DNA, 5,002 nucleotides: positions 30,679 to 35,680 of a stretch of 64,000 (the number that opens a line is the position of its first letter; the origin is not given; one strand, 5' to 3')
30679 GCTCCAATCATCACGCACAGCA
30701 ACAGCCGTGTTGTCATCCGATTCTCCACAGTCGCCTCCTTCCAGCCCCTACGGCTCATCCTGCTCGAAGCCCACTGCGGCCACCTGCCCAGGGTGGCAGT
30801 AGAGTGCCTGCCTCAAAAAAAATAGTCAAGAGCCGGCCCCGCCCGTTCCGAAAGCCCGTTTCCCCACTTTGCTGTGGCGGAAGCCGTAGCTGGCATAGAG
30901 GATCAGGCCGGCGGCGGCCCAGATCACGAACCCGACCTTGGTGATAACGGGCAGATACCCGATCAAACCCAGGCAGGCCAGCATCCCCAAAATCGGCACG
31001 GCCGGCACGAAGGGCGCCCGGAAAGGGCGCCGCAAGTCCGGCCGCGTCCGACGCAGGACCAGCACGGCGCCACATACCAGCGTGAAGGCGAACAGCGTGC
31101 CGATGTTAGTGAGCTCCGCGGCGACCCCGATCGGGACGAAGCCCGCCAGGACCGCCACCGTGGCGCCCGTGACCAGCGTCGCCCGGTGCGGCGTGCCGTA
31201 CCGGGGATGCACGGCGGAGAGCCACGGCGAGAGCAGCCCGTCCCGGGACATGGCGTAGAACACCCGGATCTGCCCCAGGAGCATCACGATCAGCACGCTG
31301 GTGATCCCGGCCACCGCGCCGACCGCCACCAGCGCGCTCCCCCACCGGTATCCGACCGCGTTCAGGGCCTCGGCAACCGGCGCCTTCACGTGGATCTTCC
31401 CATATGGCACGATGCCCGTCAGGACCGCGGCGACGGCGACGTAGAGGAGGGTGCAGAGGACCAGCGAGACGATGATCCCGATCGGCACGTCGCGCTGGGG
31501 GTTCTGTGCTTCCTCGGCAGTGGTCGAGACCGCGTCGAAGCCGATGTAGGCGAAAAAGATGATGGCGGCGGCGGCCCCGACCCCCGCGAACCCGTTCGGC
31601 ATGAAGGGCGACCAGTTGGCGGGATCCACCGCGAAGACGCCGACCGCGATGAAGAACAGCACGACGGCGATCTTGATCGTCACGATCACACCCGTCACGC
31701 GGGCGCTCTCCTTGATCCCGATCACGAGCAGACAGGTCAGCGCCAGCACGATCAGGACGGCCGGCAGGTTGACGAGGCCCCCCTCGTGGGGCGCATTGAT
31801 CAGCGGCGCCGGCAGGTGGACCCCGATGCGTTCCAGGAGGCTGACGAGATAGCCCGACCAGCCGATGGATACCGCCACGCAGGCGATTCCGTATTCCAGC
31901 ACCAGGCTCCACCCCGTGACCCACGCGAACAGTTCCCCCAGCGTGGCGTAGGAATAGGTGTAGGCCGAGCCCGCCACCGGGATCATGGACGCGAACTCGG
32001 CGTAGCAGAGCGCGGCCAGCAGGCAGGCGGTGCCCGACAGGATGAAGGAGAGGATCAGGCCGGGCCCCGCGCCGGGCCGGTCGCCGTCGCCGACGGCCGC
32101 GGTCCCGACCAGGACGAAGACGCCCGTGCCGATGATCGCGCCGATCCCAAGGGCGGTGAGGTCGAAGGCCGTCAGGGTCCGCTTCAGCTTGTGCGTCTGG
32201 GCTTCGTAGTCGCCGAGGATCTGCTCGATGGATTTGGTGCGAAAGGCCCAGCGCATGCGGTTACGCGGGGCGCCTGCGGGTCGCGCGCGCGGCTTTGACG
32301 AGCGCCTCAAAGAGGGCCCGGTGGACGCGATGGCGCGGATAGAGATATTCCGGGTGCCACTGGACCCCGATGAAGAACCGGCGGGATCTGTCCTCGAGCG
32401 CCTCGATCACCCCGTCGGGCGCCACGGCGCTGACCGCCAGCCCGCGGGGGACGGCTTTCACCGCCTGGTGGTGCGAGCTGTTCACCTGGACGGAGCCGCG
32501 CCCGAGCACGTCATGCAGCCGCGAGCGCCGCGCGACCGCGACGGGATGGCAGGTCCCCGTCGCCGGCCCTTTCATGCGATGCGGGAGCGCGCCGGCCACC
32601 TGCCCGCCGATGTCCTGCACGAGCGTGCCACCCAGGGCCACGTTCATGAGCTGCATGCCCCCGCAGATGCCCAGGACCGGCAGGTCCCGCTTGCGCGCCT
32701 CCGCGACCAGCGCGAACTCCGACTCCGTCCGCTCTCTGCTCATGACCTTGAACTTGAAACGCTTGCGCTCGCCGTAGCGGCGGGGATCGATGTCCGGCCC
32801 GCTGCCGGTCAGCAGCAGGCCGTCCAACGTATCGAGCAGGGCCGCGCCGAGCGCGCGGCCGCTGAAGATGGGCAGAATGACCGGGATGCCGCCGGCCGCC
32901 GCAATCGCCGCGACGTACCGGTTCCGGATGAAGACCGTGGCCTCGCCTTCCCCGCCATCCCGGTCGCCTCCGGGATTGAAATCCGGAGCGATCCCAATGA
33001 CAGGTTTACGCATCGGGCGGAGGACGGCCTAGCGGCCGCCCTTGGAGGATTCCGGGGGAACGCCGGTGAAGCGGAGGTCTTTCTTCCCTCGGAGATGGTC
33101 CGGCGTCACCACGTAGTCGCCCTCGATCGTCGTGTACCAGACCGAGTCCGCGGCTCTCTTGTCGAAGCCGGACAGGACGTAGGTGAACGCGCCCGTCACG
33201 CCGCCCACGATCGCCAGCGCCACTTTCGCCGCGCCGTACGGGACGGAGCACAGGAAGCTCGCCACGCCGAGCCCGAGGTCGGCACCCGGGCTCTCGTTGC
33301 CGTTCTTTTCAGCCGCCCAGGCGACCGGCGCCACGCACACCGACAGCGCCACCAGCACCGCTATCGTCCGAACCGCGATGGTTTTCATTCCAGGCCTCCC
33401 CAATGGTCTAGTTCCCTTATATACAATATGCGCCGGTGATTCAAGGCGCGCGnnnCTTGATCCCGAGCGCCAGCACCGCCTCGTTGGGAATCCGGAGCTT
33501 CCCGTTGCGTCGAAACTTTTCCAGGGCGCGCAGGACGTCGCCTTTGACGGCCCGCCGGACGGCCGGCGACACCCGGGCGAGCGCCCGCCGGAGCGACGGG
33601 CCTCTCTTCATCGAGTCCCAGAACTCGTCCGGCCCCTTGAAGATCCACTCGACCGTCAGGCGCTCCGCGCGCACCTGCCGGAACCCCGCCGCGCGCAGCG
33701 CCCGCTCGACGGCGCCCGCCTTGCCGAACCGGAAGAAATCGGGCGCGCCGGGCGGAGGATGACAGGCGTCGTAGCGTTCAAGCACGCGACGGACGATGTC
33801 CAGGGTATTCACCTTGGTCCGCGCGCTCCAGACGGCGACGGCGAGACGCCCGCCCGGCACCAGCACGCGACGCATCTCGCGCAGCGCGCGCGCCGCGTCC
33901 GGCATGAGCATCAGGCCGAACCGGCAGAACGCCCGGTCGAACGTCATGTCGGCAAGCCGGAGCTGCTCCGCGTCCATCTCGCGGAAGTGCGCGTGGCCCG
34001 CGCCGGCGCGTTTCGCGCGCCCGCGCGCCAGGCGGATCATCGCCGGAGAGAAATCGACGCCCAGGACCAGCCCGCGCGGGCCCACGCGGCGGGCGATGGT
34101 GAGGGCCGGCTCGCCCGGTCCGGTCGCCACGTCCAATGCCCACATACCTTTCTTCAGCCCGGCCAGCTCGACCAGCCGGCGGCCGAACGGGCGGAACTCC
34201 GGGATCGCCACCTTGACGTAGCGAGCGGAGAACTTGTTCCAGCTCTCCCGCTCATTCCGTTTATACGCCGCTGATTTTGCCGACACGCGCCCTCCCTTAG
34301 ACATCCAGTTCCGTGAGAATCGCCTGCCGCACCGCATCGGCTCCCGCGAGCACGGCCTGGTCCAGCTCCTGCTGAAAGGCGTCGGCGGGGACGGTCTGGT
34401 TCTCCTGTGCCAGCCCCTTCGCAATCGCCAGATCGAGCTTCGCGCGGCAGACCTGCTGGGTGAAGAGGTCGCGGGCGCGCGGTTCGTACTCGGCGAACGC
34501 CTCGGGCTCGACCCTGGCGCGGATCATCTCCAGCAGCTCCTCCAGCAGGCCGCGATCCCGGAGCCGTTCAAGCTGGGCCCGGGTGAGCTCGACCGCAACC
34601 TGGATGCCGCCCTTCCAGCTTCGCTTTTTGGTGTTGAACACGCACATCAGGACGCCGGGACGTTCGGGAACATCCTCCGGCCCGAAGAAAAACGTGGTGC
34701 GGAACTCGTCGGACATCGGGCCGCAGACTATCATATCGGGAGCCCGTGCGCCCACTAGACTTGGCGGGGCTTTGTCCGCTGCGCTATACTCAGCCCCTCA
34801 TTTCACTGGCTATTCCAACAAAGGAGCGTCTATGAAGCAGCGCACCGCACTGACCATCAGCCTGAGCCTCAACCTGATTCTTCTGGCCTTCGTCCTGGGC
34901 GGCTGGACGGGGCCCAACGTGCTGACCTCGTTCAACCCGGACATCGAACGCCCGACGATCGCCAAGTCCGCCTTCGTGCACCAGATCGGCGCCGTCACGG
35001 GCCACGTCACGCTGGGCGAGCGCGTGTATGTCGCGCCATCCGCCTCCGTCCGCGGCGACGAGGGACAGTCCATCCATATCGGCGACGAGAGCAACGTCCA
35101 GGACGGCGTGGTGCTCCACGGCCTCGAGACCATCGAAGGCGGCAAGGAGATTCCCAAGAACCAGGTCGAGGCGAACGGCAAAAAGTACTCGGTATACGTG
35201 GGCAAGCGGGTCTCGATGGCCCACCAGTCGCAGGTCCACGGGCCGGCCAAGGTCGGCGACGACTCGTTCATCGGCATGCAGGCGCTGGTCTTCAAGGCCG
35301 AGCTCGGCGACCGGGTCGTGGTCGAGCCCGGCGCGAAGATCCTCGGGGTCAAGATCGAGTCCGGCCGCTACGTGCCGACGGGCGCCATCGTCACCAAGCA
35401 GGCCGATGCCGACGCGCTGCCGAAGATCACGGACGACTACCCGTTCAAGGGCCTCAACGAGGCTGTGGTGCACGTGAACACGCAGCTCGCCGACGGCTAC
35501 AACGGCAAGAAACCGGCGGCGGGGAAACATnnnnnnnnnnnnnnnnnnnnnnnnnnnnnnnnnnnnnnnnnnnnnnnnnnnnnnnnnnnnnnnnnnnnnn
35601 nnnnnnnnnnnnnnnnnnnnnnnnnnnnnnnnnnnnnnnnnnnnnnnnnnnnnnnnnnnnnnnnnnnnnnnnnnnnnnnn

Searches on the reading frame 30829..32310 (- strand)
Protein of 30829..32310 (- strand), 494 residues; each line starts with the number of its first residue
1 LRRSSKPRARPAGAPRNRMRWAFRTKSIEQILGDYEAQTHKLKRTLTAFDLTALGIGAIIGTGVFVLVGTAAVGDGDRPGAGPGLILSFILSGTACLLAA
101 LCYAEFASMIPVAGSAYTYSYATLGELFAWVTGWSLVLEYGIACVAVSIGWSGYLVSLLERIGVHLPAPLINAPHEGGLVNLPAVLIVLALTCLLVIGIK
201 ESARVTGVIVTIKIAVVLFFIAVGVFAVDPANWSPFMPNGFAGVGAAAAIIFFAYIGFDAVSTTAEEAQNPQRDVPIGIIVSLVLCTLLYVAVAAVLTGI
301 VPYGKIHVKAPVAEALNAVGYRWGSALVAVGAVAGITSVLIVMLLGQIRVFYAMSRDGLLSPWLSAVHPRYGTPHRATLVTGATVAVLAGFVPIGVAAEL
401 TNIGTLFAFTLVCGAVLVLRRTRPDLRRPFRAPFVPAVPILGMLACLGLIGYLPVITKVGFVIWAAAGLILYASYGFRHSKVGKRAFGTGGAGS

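Call 44: search_protein_families(library=pfam, proteins=[window:30829-32310:-], max_evalue=0.00001)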
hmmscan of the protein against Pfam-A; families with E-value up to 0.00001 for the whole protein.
window:30829-32310:- (494 aa): 3 families
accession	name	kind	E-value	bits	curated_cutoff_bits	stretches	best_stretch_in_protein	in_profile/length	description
PF13520.12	AA_permease_2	-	5.4e-56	190.8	27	1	46-458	1-409/427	Amino acid permease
PF00324.27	AA_permease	-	1.3e-41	143.2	24.6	1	52-449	3-416/470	Amino acid permease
PF13906.12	AA_permease_C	-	2.4e-09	37.6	27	1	430-480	1-51/51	C-terminus of AA_permease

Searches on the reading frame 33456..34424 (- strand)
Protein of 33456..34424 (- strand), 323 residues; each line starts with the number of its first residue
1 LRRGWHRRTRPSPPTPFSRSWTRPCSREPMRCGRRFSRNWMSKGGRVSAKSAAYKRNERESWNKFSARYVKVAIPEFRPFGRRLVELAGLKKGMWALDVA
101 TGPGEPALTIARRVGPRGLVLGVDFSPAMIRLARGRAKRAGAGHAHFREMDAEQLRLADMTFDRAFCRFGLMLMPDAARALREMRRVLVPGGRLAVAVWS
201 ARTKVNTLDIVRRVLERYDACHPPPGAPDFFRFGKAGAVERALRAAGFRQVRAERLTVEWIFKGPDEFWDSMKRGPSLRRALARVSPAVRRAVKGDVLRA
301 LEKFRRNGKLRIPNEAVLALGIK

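Call 44: search_protein_families(library=pfam, proteins=[window:33456-34424:-], max_evalue=0.00001)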
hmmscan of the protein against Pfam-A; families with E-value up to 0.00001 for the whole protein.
window:33456-34424:- (323 aa): 7 families
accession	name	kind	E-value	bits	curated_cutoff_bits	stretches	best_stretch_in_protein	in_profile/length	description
PF13649.12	Methyltransf_25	-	5.5e-22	78.7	27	1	97-192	2-97/97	Methyltransferase domain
PF01209.24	Ubie_methyltran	-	1e-21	77.8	20.1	1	84-201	39-156/233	ubiE/COQ5 methyltransferase family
PF13847.12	Methyltransf_31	-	1.6e-21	77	27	1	91-200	2-113/145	Methyltransferase domain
PF08241.18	Methyltransf_11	-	9.4e-21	74.7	21.2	1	97-195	1-94/95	Methyltransferase domain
PF08242.18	Methyltransf_12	-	2.9e-12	47.6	30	1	97-194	1-98/98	Methyltransferase domain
PF13489.12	Methyltransf_23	-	1.5e-10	41.4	27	1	82-250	11-161/164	Methyltransferase domain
PF01135.25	PCMT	-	2.5e-06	27.9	20.3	1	84-198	65-173/210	Protein-L-isoaspartate(D-aspartate) O-methyltransferase (PCMT)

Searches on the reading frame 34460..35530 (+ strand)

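Call 44: search_protein_families(library=pfam, proteins=[window:34460-35530:+], max_evalue=0.00001)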
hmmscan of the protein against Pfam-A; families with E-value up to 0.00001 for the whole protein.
window:34460-35530:+ (357 aa): 1 family
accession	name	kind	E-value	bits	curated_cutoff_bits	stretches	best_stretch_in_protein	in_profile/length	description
PF00132.30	Hexapep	-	1.1e-08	34.9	27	0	245-277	2-34/36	Bacterial transferase hexapeptide (six repeats)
